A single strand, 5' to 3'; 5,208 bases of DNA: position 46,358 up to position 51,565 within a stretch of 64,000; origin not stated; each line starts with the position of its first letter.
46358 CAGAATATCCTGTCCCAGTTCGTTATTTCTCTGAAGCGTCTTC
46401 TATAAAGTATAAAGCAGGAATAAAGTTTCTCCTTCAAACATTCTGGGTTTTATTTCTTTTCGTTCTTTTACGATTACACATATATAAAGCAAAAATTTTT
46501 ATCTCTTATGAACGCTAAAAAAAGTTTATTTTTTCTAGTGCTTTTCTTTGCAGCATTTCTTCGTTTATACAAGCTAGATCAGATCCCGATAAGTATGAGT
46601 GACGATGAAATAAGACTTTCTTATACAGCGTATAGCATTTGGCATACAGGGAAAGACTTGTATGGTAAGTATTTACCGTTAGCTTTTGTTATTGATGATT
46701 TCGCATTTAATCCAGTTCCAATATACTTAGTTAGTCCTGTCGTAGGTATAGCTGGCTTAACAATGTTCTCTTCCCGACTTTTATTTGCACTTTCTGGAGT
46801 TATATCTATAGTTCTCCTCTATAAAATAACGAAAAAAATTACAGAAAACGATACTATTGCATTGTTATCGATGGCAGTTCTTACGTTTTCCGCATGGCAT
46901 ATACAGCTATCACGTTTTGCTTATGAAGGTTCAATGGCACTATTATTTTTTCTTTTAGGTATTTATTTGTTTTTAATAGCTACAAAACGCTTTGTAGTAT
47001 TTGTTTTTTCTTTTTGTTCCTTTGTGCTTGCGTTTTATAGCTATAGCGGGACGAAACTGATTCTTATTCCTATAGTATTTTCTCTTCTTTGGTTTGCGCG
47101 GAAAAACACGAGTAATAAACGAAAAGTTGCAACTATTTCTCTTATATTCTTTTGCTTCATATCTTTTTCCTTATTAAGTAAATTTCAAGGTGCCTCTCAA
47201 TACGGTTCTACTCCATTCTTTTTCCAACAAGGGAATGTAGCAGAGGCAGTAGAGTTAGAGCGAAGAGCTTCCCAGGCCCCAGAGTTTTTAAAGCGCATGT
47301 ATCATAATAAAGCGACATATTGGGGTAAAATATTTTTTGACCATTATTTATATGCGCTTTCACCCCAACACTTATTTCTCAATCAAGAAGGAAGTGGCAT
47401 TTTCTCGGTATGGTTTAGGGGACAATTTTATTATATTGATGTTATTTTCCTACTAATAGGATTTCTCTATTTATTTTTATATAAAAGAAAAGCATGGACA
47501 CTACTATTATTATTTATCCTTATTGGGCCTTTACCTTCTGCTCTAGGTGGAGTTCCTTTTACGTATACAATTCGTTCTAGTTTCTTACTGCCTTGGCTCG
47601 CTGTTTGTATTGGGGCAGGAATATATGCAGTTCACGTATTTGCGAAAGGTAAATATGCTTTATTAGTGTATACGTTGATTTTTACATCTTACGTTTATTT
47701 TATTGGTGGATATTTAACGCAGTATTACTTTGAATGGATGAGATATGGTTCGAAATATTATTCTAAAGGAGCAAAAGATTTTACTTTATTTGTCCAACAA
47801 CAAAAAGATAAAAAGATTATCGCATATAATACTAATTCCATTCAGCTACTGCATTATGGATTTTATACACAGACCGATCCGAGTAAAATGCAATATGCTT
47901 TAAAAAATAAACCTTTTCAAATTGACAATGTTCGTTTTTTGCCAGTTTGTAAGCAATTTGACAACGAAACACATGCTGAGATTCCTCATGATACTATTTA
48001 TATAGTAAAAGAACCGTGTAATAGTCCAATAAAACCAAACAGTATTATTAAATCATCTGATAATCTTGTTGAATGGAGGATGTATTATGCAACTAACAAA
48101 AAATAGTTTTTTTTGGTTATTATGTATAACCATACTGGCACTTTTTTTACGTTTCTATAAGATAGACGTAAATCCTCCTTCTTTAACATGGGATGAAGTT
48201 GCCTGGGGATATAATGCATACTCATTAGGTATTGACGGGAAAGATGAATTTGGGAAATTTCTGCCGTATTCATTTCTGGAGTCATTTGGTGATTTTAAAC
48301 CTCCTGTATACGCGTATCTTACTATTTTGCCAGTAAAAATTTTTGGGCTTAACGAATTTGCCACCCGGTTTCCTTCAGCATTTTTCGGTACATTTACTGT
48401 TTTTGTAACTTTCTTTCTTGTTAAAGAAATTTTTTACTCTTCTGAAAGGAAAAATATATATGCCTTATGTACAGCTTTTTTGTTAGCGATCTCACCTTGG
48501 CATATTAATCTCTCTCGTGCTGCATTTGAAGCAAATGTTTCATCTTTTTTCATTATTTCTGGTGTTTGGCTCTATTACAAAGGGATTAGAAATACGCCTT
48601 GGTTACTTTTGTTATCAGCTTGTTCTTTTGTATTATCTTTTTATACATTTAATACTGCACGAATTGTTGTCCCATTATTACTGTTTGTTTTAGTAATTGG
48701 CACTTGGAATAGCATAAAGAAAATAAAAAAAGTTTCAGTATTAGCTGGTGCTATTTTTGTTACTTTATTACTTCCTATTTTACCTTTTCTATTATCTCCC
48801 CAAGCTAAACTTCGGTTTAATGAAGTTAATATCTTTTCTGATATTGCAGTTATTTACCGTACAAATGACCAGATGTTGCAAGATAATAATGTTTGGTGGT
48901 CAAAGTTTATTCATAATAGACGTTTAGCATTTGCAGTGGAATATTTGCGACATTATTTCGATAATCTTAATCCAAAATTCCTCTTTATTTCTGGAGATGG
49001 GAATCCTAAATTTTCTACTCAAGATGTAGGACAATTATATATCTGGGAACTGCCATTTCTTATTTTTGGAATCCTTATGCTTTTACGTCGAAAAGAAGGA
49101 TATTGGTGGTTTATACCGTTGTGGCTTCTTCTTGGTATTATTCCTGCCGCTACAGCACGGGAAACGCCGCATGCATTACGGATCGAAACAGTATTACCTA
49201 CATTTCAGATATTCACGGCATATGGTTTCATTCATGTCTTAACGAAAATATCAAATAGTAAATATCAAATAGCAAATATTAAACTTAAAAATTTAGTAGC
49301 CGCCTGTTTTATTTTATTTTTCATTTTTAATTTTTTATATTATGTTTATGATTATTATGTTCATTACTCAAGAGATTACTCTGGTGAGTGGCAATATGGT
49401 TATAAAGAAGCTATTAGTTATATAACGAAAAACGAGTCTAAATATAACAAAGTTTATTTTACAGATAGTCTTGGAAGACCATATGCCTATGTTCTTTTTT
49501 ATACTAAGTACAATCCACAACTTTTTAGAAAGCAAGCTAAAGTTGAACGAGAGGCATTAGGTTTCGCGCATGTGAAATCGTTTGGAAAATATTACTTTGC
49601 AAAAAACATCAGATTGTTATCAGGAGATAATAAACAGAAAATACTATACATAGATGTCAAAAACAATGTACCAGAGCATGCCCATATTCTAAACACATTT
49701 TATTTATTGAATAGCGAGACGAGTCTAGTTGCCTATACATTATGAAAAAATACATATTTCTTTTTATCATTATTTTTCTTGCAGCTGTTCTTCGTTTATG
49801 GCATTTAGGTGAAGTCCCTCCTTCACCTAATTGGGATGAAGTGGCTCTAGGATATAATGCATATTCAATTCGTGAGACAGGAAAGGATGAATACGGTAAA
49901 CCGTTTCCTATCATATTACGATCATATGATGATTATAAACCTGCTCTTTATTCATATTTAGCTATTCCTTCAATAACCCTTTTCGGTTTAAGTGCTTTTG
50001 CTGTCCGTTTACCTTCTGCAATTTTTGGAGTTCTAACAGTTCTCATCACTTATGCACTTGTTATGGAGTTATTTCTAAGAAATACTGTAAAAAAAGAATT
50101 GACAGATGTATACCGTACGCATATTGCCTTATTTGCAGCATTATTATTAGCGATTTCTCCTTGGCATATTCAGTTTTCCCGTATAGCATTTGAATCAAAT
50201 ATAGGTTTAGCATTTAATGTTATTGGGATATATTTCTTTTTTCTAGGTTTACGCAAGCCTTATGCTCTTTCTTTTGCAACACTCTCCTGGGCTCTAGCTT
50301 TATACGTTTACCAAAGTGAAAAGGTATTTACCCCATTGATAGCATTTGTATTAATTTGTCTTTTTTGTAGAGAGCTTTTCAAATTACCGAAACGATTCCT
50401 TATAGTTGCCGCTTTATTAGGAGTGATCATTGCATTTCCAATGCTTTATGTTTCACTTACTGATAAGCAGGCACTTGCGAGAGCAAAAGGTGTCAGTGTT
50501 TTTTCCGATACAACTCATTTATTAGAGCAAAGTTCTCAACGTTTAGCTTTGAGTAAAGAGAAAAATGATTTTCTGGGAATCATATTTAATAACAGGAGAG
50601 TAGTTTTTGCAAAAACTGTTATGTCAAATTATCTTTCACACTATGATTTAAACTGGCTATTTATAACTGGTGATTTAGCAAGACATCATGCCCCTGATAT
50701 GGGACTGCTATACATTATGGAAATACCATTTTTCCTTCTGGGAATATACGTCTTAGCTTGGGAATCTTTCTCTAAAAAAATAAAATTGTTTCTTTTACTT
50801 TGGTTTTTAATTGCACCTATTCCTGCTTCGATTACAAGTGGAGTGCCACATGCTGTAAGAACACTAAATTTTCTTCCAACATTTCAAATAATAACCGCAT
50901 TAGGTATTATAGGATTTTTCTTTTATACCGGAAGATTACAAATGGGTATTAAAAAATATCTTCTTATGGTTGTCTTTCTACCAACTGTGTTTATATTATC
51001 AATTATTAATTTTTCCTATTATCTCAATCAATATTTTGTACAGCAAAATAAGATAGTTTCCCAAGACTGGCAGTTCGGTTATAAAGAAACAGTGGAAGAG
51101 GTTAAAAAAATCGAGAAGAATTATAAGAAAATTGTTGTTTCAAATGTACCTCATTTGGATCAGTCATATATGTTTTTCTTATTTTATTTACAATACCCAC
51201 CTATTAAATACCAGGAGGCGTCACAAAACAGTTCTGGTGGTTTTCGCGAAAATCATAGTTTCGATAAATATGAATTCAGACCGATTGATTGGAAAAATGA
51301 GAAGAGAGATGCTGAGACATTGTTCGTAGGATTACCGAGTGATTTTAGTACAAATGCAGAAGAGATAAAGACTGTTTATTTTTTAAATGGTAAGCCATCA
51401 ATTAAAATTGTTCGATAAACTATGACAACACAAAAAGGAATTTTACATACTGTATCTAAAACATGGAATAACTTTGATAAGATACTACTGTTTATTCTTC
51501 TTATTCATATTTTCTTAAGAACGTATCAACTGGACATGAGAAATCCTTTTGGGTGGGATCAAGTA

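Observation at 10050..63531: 53-kb glycosylation super-locus with about 24 GT-C-fold membrane glycosyltransferase paralogs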

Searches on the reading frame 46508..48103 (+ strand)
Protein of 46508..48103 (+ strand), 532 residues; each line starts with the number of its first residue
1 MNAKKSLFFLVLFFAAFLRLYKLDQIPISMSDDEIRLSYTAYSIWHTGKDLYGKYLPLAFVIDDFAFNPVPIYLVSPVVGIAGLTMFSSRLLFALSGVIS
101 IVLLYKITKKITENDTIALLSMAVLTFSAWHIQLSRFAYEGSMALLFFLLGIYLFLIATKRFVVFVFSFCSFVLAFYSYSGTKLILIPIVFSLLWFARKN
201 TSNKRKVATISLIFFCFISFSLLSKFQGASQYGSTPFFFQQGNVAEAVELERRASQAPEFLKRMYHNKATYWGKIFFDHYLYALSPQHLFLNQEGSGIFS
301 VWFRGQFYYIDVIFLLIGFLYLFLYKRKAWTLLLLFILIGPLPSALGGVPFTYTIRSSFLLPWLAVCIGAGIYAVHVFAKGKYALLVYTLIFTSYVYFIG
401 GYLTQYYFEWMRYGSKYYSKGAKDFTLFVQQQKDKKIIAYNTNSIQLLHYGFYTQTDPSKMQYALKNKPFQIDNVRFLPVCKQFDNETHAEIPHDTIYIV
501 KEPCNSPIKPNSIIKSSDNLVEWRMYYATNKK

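Call 5: search_protein_families(library=pfam, proteins=[window:46508-48103:+], max_evalue=0.01)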
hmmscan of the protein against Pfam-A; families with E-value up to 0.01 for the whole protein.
window:46508-48103:+ (532 aa): 3 families
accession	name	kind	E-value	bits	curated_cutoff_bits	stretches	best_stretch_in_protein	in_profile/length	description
PF13231.12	PMT_2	-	2.4e-09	38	26.1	1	69-219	4-153/160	Dolichyl-phosphate-mannose-protein mannosyltransferase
PF02366.24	PMT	-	4.5e-05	23.6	22.7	1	78-159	74-155/245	Dolichyl-phosphate-mannose-protein mannosyltransferase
PF19529.4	DUF6057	-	0.0021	17.5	29.8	1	92-237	76-219/569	Family of unknown function (DUF6057)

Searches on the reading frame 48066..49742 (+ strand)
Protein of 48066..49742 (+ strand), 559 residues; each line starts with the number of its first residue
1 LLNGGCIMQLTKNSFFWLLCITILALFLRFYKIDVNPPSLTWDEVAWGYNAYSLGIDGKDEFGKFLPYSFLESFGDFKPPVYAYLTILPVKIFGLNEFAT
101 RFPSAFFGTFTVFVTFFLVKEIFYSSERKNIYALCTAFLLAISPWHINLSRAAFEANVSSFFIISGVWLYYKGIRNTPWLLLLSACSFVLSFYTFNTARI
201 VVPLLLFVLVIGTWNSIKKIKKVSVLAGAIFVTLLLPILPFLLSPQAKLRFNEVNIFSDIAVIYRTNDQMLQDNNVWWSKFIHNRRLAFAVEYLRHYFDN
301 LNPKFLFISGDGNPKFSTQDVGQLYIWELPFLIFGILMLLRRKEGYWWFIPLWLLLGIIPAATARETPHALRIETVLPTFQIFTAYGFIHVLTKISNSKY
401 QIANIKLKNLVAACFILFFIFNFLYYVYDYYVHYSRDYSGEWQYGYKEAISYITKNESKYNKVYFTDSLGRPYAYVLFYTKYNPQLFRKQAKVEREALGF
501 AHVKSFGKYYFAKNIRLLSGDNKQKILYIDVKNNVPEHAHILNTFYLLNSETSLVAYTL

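Call 5: search_protein_families(library=pfam, proteins=[window:48066-49742:+], max_evalue=0.01)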
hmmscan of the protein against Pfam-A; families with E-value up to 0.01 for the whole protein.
window:48066-49742:+ (559 aa): 2 families
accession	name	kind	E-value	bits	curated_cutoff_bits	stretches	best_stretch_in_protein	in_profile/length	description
PF02366.24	PMT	-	2.7e-12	47.2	22.7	1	20-242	2-234/245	Dolichyl-phosphate-mannose-protein mannosyltransferase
PF13231.12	PMT_2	-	3.7e-10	40.7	26.1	1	78-239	2-158/160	Dolichyl-phosphate-mannose-protein mannosyltransferase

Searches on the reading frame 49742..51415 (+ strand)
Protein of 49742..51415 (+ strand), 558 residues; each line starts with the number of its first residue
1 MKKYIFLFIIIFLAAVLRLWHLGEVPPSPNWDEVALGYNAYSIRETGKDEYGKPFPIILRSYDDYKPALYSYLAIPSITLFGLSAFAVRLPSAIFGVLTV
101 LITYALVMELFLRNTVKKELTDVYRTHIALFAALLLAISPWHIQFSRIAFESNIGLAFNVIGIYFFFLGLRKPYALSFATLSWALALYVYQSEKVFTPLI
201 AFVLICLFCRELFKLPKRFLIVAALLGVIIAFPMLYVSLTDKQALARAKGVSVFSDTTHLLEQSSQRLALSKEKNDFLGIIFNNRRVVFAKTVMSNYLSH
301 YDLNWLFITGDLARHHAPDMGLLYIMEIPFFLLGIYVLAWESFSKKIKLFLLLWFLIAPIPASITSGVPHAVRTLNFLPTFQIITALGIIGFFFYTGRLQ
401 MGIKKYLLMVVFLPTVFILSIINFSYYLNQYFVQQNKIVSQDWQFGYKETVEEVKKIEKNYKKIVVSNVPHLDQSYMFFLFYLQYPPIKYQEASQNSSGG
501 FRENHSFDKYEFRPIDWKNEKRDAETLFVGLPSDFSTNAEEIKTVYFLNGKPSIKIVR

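Call 5: search_protein_families(library=pfam, proteins=[window:49742-51415:+], max_evalue=0.01)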
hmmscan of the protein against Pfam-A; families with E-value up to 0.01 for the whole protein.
window:49742-51415:+ (558 aa): 1 family
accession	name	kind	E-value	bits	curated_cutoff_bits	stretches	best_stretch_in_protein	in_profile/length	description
PF13231.12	PMT_2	-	1.9e-08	35.1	26.1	1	66-236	2-159/160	Dolichyl-phosphate-mannose-protein mannosyltransferase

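Call 11: find_encoding_contigs(protein=window:49742-51415:+, flank=10000, max_places=6)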
Protein window:49742-51415:+ (558 aa): 1 contig read that carries it; 1 place shown.
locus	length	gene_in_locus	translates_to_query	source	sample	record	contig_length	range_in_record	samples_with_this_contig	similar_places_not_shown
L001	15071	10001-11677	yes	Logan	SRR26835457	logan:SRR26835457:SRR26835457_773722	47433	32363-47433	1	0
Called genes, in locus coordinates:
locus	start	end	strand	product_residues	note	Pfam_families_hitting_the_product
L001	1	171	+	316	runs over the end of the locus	PF00535:Glycos_transf_2, PF10111:Glyco_tranf_2_2 (faint), PF13641:Glyco_tranf_2_3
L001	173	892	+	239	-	PF00535:Glycos_transf_2, PF10111:Glyco_tranf_2_2, PF13641:Glyco_tranf_2_3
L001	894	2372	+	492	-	PF13231:PMT_2 (weak)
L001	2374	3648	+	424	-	-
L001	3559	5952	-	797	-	PF09586:YfhO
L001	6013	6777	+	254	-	PF00535:Glycos_transf_2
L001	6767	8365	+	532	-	PF13231:PMT_2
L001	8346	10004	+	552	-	PF02366:PMT, PF13231:PMT_2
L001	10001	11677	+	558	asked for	PF13231:PMT_2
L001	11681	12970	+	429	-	PF13231:PMT_2 (weak)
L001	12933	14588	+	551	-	PF02366:PMT (weak), PF13231:PMT_2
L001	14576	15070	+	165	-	?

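Call 16: find_related_loci(query=A2, collection=genome_contigs, flank=10000)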
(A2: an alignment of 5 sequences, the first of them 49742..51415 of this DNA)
Query A2 (558 aa) in genome_contigs; peptide patterns used: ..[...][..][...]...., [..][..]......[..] (x = any residue, [..] = any of these).
596 stretches matched a pattern (row limit reached: there are more); 581 encode a relative of the query (tblastn E <= 1e-3); the best 80 are kept; 80 distinct loci.
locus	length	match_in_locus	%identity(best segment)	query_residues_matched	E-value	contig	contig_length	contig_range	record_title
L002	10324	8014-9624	56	3-558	0e+0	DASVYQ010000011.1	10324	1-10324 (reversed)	MAG TPA_asm: Patescibacteria group bacterium isolate SMAG_U2606 k141_100280, whole genome shotgun sequence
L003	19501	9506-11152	55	2-558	0e+0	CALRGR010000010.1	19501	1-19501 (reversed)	MAG: Candidatus Levybacteria bacterium GW2011_GWA1_37_16 isolate Baikal-1250m-152 genome assembly, contig: Baikal-1250m-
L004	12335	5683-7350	56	5-558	0e+0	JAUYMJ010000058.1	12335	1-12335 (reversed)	MAG: bacterium isolate C24_metabat.bin.81 C24_k141_642507, whole genome shotgun sequence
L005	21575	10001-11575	55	15-558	0e+0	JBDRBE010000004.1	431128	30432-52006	MAG: Candidatus Levyibacteriota bacterium isolate MEGAHIT-group-1.104 k141_1245768, whole genome shotgun sequence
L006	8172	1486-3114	54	14-557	0e+0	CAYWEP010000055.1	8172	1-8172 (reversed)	MAG TPA_asm: uncultured Gammaproteobacteria bacterium isolate SRP269290_co3_1003 genome assembly, contig: NODE_12073_len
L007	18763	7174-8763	54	9-558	0e+0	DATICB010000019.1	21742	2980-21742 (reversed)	MAG TPA_asm: Patescibacteria group bacterium isolate SMAG_U16305 k141_226307, whole genome shotgun sequence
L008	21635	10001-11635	52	4-556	0e+0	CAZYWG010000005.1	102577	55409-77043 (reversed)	MAG TPA_asm: uncultured Gammaproteobacteria bacterium isolate SRP200132_co1_187 genome assembly, contig: NODE_214_length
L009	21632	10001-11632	53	5-558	0e+0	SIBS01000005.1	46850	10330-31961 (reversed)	MAG: Candidatus Levyibacteriota bacterium isolate Baikal-deep-G183 BACOMB-C3138, whole genome shotgun sequence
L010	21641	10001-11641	53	4-558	0e+0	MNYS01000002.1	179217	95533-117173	MAG: Candidatus Levybacteria bacterium CG2_30_37_29 cg2_3.0_scaffold_8_c, whole genome shotgun sequence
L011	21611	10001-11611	51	14-557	0e+0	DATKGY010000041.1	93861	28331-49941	MAG TPA_asm: Patescibacteria group bacterium isolate SMAG_U14563 k141_66149, whole genome shotgun sequence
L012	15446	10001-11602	53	14-557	0e+0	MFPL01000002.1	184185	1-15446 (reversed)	MAG: Candidatus Levybacteria bacterium RIFCSPLOWO2_12_FULL_41_12 rifcsplowo2_12_scaffold_155, whole genome shotgun seque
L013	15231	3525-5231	53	2-557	0e+0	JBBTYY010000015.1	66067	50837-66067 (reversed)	MAG: Patescibacteria group bacterium isolate H52-bin050_1 H52_bin050_1_000000000015, whole genome shotgun sequence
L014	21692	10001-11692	51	10-556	0e+0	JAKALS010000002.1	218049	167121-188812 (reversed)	MAG: bacterium isolate WY5.bin132 NODE_67_length_218049_cov_6.550582, whole genome shotgun sequence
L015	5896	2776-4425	51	1-558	0e+0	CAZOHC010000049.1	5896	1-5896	MAG TPA_asm: uncultured Gammaproteobacteria bacterium isolate SRP144015_co1_130 genome assembly, contig: NODE_5652_lengt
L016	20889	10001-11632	50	2-557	0e+0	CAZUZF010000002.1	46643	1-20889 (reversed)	MAG TPA_asm: uncultured Gammaproteobacteria bacterium isolate binchicken_co38_1268 genome assembly, contig: NODE_1679_le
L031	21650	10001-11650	51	10-558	3e-172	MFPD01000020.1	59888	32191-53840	MAG: Candidatus Levybacteria bacterium RIFCSPLOWO2_02_FULL_37_18 rifcsplowo2_02_scaffold_660, whole genome shotgun seque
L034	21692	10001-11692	48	1-558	3e-163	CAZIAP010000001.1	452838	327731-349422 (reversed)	MAG TPA_asm: uncultured Gammaproteobacteria bacterium isolate SRP144015_co1_80 genome assembly, contig: NODE_5_length_45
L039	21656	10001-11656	53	1-558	0e+0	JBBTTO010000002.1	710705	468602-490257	MAG: Patescibacteria group bacterium isolate H52-bin062_1 H52_bin062_1_000000000002, whole genome shotgun sequence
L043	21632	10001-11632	47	1-557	6e-153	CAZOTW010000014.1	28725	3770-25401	MAG TPA_asm: uncultured Gammaproteobacteria bacterium isolate SRP080215_co1_129 genome assembly, contig: NODE_618_length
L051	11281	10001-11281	55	14-453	2e-144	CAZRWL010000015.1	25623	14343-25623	MAG TPA_asm: uncultured Gammaproteobacteria bacterium isolate SRP269290_co1_1073 genome assembly, contig: NODE_2195_leng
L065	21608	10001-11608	39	1-557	6e-120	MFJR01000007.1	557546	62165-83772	MAG: Candidatus Gottesmanbacteria bacterium RIFCSPLOWO2_01_FULL_39_12b rifcsplowo2_01_scaffold_21, whole genome shotgun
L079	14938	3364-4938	39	2-551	5e-108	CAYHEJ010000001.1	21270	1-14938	MAG TPA_asm: uncultured Gammaproteobacteria bacterium isolate ERP119705_co10_156 genome assembly, contig: NODE_2077_leng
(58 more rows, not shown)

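Call 26: search_solved_structures(query=A1, max_evalue=0.1)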
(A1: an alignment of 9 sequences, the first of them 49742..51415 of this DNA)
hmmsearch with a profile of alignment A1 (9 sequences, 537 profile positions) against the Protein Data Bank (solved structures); distinct sequences matched with E-value up to 0.1: 2.
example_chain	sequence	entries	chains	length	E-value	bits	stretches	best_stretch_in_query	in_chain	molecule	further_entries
8i9p_Lh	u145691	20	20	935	0.0023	19.8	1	97-244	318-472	dolichyl-diphosphooligosaccharide--protein glycotransferase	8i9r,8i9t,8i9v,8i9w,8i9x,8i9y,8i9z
5ezm_A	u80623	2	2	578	0.052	15.3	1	67-236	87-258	4-amino-4-deoxy-L-arabinose transferase or related glycosyltransferases of PMT family | 4-amino-4-deoxy-L-arabinose (L-Ara4N) transferase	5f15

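Call 76: search_protein_families(library=pfam, proteins=[L051:2272-4248:+, L034:14913-16505:+, L034:20072-21238:+, L065:17354-18535:+, L005:19677-21557:+, L043:278-1651:+, L031:2600-4024:+, L039:14039-15598:+, L079:11193-12929:-, L007:3531-5594:-], max_evalue=0.01)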
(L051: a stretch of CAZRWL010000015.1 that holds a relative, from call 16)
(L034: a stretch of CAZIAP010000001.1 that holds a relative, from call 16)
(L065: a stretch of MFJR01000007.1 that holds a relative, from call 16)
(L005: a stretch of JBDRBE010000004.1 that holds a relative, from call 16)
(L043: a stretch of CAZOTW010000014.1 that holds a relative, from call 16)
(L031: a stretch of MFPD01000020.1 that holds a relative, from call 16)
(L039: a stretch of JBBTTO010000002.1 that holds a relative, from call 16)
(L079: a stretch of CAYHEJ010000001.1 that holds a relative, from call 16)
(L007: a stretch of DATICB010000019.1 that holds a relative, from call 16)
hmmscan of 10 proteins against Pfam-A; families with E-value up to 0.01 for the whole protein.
L051:2272-4248:+ (659 aa): 0 families

L034:14913-16505:+ (531 aa): 0 families

L034:20072-21238:+ (389 aa): 1 family
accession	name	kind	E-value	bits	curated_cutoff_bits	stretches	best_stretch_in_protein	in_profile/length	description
PF02366.24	PMT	-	2.2e-05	24.6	22.7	1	117-238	91-212/245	Dolichyl-phosphate-mannose-protein mannosyltransferase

L065:17354-18535:+ (394 aa): 1 family
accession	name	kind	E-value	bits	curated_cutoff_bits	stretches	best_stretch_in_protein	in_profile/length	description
PF04188.19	Mannosyl_trans2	-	2e-07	31.2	22.4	1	36-298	35-288/443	Mannosyltransferase (PIG-V)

L005:19677-21557:+ (627 aa): 0 families

L043:278-1651:+ (458 aa): 1 family
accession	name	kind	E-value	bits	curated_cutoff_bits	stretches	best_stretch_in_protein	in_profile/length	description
PF03155.21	Alg6_Alg8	-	0.00036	20.1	25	1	122-410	83-382/482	ALG6, ALG8 glycosyltransferase family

L031:2600-4024:+ (475 aa): 1 family
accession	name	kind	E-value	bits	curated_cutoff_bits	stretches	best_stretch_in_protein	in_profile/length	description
PF09852.15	DUF2079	-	6.4e-41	141.3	28.2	1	49-433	10-423/459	Predicted membrane protein (DUF2079)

L039:14039-15598:+ (520 aa): 0 families

L079:11193-12929:- (579 aa): 0 families

L007:3531-5594:- (688 aa): 0 families
